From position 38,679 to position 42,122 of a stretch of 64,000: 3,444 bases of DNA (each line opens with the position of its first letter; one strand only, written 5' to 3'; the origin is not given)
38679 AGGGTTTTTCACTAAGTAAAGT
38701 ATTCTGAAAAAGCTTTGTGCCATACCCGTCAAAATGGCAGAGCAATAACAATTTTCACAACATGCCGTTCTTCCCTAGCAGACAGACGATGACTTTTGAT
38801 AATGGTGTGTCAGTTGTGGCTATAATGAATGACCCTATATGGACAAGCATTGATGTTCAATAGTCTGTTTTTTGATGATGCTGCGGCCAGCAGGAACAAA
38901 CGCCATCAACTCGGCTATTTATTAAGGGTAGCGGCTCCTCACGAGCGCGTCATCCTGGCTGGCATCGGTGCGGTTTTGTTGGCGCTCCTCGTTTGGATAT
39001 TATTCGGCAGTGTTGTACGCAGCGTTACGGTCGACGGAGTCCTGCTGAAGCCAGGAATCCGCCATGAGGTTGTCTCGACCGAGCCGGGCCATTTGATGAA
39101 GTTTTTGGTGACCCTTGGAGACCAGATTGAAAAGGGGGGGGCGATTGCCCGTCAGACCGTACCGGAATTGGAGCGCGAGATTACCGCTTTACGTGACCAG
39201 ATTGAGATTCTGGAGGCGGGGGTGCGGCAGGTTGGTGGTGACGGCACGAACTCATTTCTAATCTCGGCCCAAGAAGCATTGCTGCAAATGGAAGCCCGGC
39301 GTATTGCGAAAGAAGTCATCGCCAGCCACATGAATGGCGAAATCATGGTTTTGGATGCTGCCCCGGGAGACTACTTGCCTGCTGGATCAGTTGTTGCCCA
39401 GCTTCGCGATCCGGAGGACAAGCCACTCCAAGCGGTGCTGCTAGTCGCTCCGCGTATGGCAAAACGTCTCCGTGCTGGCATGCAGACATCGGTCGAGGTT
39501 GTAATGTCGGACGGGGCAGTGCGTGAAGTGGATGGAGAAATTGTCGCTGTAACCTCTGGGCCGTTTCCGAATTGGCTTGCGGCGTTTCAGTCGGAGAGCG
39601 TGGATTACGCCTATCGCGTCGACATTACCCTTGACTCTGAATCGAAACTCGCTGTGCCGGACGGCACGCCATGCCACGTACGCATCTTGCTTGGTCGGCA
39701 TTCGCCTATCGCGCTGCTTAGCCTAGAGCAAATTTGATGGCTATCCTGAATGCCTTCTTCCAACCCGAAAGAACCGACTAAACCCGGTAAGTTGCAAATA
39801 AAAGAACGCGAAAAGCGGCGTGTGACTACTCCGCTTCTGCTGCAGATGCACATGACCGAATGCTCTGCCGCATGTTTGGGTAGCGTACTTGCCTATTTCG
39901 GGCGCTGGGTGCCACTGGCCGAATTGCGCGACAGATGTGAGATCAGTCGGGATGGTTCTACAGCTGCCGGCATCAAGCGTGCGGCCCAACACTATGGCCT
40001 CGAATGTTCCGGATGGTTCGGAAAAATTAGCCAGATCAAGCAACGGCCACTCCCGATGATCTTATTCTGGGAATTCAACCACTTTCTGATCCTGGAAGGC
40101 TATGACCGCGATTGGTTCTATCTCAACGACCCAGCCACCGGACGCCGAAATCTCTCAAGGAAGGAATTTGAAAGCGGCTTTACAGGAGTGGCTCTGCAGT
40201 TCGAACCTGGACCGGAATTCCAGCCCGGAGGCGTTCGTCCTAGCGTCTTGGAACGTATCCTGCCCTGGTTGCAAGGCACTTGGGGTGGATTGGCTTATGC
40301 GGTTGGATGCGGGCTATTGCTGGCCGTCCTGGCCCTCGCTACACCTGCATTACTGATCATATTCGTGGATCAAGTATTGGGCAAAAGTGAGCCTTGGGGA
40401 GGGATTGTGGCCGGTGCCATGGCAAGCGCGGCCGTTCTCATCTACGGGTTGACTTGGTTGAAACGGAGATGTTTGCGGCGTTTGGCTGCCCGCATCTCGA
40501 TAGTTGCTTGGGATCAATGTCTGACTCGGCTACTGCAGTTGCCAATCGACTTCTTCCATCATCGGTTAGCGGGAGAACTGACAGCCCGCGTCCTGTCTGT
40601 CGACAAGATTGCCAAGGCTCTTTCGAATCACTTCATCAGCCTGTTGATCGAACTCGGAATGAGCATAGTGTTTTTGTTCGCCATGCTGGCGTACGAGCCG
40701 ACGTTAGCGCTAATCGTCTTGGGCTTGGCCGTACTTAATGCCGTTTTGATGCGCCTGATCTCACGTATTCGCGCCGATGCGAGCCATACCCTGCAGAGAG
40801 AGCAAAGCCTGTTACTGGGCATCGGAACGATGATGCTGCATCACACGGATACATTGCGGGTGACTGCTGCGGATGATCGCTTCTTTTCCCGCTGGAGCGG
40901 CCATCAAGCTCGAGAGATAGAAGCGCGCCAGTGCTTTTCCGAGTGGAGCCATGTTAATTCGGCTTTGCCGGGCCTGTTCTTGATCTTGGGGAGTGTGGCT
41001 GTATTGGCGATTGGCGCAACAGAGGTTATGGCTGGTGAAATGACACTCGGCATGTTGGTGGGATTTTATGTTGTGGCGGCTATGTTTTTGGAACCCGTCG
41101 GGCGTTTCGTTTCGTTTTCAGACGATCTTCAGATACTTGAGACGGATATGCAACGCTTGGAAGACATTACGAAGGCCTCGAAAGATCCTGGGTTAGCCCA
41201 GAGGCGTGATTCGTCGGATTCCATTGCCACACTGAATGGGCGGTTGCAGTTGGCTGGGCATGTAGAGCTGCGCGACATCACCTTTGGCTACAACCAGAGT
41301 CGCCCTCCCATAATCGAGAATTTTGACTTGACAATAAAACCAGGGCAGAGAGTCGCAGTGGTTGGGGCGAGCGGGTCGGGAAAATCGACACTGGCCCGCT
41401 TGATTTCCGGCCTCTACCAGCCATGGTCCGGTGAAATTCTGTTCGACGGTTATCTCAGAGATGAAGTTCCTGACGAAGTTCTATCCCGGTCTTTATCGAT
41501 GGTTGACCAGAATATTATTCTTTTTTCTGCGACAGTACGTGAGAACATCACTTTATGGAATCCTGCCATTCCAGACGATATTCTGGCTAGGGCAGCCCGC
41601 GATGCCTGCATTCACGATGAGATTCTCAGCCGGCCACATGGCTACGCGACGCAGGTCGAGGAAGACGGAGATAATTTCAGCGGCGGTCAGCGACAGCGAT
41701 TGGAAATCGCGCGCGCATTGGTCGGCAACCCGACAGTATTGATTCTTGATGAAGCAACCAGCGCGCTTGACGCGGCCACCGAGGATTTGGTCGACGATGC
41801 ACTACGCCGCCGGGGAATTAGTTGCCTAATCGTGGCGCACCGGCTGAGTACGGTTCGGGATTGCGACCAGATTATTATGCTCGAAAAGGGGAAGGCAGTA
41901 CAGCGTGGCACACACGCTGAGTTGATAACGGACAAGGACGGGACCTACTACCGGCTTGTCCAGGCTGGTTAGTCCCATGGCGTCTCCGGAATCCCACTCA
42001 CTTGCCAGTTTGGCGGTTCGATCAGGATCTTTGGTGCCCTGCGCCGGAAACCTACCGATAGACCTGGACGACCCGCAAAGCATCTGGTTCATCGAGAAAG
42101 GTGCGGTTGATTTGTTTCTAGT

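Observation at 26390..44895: NHLP-leader RiPP biosynthetic island with an unusual mix of modifying enzymes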

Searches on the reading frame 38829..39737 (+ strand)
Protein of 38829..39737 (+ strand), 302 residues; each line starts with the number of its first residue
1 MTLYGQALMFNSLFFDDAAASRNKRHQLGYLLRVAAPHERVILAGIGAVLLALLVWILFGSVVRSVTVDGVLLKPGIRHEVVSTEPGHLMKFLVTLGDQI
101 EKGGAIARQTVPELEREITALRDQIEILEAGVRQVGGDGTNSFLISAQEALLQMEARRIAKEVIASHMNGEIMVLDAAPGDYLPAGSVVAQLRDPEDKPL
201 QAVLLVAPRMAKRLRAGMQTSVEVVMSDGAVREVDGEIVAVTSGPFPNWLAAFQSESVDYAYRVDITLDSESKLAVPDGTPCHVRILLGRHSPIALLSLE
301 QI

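Call 4: search_protein_families(library=pfam, proteins=[window:38829-39737:+], max_evalue=0.01)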
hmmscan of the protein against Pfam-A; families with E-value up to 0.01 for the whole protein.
window:38829-39737:+ (302 aa): 1 family
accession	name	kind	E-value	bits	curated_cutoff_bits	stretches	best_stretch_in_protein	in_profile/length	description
PF13437.12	HlyD_3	-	1.3e-07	32.7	22.2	1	164-271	2-96/106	HlyD family secretion protein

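Call 5: search_protein_families(library=ncbifam, proteins=[window:38829-39737:+], max_evalue=0.01)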
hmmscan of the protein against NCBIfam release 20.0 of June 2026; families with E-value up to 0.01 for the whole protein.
window:38829-39737:+ (302 aa): 3 families
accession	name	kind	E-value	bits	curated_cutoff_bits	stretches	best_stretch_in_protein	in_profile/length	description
TIGR03794.1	NHLM_micro_HlyD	equivalog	3.7e-23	82.1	156.2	2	27-135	7-115/421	NHLP bacteriocin system secretion protein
TIGR01730.1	RND_mfp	subfamily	3.9e-09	35.9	94.9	1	147-242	120-211/322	efflux RND transporter periplasmic adaptor subunit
TIGR01843.1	type_I_hlyD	subfamily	0.00012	21.2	208.65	1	37-154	2-119/422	HlyD family type I secretion periplasmic adaptor subunit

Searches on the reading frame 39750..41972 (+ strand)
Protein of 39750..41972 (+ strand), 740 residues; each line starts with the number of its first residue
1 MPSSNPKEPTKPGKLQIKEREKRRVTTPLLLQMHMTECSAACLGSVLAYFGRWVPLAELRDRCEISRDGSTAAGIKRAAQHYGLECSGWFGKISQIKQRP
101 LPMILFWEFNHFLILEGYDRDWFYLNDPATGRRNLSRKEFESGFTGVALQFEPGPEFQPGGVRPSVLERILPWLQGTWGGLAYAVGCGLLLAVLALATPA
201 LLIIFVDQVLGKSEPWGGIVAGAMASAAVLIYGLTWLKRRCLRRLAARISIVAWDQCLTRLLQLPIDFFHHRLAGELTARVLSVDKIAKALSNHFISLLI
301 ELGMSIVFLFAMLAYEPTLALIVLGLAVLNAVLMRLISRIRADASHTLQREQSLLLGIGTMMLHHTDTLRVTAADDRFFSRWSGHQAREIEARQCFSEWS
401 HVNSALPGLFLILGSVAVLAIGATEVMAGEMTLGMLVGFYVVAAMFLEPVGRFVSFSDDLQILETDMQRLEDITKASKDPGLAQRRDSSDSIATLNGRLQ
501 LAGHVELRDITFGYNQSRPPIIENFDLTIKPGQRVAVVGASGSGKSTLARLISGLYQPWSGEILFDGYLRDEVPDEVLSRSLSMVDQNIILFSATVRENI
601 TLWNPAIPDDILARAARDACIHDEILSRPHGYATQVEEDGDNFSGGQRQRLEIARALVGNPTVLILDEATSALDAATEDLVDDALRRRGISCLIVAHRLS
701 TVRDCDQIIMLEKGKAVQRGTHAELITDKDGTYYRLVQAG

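Call 4: search_protein_families(library=pfam, proteins=[window:39750-41972:+], max_evalue=0.01)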
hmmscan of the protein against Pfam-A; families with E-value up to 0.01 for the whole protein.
window:39750-41972:+ (740 aa): 7 families
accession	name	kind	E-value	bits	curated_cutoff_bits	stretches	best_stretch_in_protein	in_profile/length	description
PF03412.21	Peptidase_C39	-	5.3e-31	107.6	22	1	28-155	3-132/133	Peptidase C39 family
PF00005.33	ABC_tran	-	7.5e-31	108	25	1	523-671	2-137/137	ABC transporter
PF00664.28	ABC_membrane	-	3e-23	83.3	28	1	183-450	3-274/274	ABC transporter transmembrane region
PF13529.12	Peptidase_C39_2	-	0.0005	21.1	24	0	28-129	4-143/143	Peptidase_C39 like family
PF02463.25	SMC_N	-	0.00055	19.9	40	0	642-713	136-213/220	RecF/RecN/SMC N terminal domain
PF13191.12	AAA_16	-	0.0046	17.9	32.6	1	534-688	26-159/167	AAA ATPase domain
PF13401.12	AAA_22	-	0.0063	17.3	27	0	535-680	8-104/130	AAA domain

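Call 5: search_protein_families(library=ncbifam, proteins=[window:39750-41972:+], max_evalue=0.01)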
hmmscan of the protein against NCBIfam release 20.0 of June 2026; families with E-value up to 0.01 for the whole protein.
window:39750-41972:+ (740 aa): 191 families (the best 25 are shown)
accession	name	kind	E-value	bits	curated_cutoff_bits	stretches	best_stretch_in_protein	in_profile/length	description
TIGR03796.1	NHLM_micro_ABC1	equivalog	1.1e-263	876.8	853.3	1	27-738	2-710/710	NHLP family bacteriocin export ABC transporter peptidase/permease/ATPase subunit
TIGR01846.1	type_I_sec_HlyB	subfamily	4.5e-115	385.5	725.55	1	46-738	8-690/694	type I secretion system permease/ATPase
TIGR03797.1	NHLM_micro_ABC2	equivalog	3.4e-109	366.3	709.4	1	120-738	81-683/686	NHLP bacteriocin export ABC transporter permease/ATPase subunit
TIGR03375.1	type_I_sec_LssB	subfamily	2.6e-93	313.6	693.1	1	41-728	5-691/696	type I secretion system permease/ATPase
TIGR01193.1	bacteriocin_ABC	subfamily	8.5e-90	302.2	523.85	1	33-738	2-707/708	peptide cleavage/export ABC transporter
TIGR02203.1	MsbA_lipidA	equivalog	7.5e-85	285.5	602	1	227-737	63-566/572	lipid A export permease/ATP-binding protein MsbA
TIGR00958.1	3a01208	subfamily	1.2e-84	285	874.6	1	239-737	222-711/711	antigen peptide transporter 2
TIGR02204.1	MsbA_rel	hypoth_equivalog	2.6e-78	264.1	780.4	1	224-737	65-572/576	ABC transporter, permease/ATP-binding protein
NF010178.0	PRK13657.1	equivalog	4.4e-77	259.9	733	1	169-739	9-569/588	glucan ABC transporter ATP-binding protein/ permease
NF045513.1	HepA_fam_ABC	equivalog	1e-72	245.5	725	1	234-732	111-601/610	heterocyst formation ABC transporter subunit HepA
NF052233.1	CphA_assoc_ABC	equivalog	4.5e-72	243.5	880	1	222-739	234-742/766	cyanophycin metabolism-associated ABC transporter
NF008381.0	PRK11176.1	equivalog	4.3e-66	223.5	867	1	205-737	51-576/582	lipid A ABC transporter ATP-binding protein/permease MsbA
TIGR01192.1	chvA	subfamily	6e-66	223.3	585.4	1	169-739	9-569/585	glucan export ABC transporter ATP-binding protein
TIGR01842.1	type_I_sec_PrtD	subfamily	5.6e-65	219.9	510.15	1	189-726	16-541/544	type I secretion system permease/ATPase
NF008055.0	PRK10789.1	equivalog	1.1e-61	209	845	1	178-733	15-564/590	SmdA family multidrug ABC transporter permease/ATP-binding protein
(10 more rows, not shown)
